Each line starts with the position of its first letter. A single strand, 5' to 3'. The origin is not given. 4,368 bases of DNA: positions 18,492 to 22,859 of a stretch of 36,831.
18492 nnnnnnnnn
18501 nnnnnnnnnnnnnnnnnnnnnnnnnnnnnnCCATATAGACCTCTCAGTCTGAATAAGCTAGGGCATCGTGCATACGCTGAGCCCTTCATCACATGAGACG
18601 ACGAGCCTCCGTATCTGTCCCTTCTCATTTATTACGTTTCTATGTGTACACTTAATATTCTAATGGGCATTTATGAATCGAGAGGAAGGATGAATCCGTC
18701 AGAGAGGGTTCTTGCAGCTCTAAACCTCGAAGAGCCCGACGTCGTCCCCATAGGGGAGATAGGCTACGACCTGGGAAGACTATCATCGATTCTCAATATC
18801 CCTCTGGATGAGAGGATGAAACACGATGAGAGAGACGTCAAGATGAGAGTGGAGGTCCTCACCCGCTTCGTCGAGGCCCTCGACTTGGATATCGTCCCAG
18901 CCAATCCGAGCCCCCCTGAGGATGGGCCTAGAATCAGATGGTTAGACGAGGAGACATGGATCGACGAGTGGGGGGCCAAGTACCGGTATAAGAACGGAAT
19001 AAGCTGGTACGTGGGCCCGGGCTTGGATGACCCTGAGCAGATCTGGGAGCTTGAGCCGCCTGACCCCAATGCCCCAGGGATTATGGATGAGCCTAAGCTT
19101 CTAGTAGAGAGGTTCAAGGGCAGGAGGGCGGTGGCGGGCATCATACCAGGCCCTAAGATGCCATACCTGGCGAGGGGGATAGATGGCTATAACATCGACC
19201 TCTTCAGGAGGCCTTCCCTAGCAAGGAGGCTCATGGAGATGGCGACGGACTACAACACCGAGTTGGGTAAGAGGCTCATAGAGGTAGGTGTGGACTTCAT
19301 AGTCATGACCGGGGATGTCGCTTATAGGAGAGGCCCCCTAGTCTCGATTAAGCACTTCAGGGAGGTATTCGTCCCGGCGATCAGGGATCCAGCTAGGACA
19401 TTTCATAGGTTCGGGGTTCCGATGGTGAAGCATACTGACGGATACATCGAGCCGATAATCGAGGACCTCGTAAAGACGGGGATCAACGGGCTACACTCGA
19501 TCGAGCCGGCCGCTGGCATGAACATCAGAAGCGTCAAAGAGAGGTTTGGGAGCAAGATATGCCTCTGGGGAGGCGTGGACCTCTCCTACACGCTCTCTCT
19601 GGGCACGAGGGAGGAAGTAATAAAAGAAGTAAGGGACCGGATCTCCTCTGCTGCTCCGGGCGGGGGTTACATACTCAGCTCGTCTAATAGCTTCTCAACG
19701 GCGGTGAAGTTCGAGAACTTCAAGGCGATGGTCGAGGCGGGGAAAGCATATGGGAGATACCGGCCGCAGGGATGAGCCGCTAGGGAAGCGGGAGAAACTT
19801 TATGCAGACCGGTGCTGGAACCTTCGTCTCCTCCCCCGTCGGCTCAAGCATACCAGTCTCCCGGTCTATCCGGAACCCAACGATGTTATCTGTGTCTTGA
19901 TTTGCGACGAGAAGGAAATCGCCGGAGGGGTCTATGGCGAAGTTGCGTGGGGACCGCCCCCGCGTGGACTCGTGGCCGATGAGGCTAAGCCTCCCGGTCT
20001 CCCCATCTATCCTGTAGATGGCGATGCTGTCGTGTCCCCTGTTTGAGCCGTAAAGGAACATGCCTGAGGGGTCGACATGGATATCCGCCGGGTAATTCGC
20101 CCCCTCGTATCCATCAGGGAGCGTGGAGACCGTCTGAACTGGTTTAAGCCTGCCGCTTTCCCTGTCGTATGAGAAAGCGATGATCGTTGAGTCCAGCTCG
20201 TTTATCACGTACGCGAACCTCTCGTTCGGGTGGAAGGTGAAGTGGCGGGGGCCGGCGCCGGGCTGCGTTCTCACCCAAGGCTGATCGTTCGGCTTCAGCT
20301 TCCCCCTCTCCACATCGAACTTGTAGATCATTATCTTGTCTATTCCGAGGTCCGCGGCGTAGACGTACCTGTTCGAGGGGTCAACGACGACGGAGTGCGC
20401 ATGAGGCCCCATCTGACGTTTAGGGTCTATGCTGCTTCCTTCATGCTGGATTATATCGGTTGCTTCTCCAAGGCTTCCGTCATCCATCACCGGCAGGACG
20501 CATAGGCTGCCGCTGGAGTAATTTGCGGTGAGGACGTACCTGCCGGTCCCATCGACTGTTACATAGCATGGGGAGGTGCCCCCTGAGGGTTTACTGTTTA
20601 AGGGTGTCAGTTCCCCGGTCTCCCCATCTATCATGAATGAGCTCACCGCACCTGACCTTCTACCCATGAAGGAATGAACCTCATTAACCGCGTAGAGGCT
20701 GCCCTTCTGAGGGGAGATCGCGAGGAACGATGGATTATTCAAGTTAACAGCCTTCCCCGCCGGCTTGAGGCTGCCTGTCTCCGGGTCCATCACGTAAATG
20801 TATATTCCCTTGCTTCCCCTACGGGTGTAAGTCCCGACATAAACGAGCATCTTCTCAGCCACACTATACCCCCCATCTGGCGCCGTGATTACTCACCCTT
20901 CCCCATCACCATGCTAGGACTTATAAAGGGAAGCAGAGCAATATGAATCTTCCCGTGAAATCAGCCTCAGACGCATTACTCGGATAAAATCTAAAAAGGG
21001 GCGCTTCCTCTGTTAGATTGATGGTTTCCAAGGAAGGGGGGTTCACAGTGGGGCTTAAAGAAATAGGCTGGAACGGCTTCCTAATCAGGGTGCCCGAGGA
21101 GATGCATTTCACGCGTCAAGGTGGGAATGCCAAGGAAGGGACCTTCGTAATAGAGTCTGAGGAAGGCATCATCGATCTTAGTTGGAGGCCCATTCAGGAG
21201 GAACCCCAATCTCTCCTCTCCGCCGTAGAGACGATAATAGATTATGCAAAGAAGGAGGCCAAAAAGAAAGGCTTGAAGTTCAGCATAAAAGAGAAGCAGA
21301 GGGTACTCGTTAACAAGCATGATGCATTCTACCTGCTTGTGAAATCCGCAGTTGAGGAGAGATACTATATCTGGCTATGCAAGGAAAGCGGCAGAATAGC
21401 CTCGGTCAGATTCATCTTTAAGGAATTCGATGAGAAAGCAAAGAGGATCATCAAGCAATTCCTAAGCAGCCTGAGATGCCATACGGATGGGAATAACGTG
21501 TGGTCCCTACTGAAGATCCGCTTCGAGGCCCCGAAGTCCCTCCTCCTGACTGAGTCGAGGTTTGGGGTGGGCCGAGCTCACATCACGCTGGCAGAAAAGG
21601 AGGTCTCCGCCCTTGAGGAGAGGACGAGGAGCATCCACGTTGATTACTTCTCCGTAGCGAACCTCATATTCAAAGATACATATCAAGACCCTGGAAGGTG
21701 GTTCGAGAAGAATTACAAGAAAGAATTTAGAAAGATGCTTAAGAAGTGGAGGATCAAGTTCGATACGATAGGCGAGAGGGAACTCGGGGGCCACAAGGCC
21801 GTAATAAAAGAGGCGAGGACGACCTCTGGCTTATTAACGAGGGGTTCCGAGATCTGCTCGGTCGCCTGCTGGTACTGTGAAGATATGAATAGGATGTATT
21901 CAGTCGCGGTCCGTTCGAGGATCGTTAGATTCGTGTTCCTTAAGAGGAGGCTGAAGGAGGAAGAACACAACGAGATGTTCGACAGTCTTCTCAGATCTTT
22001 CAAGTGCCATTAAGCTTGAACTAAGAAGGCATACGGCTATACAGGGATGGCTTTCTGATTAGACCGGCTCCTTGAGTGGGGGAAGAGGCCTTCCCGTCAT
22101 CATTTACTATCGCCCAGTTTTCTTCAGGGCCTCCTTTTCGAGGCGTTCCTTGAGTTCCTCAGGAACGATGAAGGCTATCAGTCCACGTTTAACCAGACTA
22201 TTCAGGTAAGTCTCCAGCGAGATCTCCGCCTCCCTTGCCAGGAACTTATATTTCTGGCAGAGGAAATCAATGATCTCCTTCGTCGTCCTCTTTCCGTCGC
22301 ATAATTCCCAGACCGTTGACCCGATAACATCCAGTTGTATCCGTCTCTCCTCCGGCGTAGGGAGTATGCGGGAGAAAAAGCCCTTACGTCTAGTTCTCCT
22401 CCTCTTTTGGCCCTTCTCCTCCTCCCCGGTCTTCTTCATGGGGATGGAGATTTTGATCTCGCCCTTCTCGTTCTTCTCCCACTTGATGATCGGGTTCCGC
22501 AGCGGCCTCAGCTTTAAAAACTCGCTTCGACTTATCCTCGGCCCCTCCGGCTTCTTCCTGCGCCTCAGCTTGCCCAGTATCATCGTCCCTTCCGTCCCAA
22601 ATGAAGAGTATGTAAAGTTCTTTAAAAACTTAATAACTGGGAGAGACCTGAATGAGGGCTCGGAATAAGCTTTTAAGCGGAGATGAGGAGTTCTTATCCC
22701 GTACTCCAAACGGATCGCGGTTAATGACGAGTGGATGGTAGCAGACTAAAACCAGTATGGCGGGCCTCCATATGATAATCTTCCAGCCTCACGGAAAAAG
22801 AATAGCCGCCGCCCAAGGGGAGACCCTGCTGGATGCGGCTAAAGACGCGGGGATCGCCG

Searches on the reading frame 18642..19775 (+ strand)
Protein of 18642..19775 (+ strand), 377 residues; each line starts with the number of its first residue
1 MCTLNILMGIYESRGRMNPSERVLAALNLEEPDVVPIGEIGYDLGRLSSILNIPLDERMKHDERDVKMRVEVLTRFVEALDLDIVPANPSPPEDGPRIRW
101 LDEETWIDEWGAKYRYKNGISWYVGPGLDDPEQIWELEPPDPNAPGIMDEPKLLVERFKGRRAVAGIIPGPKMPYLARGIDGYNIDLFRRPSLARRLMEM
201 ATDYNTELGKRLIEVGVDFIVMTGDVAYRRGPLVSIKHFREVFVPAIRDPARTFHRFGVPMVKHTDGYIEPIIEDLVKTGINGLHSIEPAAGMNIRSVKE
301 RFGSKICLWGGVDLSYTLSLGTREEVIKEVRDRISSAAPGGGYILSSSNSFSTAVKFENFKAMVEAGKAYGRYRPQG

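Call 18: search_protein_families(library=pfam, proteins=[window:18642-19775:+], max_evalue=0.00001)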
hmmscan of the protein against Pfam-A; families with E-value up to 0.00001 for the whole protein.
window:18642-19775:+ (377 aa): 1 family
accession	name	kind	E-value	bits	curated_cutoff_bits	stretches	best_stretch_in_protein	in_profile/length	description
PF01208.23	URO-D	-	1.2e-27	97.3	23.9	1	110-370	81-346/346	Uroporphyrinogen decarboxylase (URO-D)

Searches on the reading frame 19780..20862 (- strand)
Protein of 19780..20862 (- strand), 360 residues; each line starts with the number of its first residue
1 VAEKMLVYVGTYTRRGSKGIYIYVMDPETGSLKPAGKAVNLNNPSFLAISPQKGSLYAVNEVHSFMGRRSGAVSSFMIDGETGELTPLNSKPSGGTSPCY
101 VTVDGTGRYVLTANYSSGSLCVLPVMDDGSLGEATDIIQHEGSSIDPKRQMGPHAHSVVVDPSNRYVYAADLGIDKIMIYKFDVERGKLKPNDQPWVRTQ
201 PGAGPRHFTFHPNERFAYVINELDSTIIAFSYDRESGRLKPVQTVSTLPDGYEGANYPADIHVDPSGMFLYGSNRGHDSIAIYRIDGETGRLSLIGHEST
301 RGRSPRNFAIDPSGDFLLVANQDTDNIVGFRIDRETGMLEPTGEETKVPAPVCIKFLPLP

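Call 18: search_protein_families(library=pfam, proteins=[window:19780-20862:-], max_evalue=0.00001)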
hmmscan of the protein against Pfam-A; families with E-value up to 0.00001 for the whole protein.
window:19780-20862:- (360 aa): 2 families
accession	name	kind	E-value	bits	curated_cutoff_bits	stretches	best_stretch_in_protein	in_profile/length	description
PF10282.15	Lactonase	-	3.3e-130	434.7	21.7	1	7-356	2-344/344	Lactonase, 7-bladed beta-propeller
PF08450.18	SGL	-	2e-06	28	26.3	0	210-252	141-183/246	SMP-30/Gluconolactonase/LRE-like region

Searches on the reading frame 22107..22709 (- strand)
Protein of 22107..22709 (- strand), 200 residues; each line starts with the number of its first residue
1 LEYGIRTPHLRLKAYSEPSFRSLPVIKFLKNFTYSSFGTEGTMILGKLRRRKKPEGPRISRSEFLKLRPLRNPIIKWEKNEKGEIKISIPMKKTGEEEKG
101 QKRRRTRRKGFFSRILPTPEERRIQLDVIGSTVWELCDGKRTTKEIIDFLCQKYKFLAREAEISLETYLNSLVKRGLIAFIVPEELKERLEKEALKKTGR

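Call 18: search_protein_families(library=pfam, proteins=[window:22107-22709:-], max_evalue=0.00001)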
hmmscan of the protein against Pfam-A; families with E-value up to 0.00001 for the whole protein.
window:22107-22709:- (200 aa): 1 family
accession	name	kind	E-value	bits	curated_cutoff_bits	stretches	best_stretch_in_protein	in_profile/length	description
PF05402.18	PqqD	-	5.1e-10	40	23.4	1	122-178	11-67/67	Coenzyme PQQ synthesis protein D (PqqD)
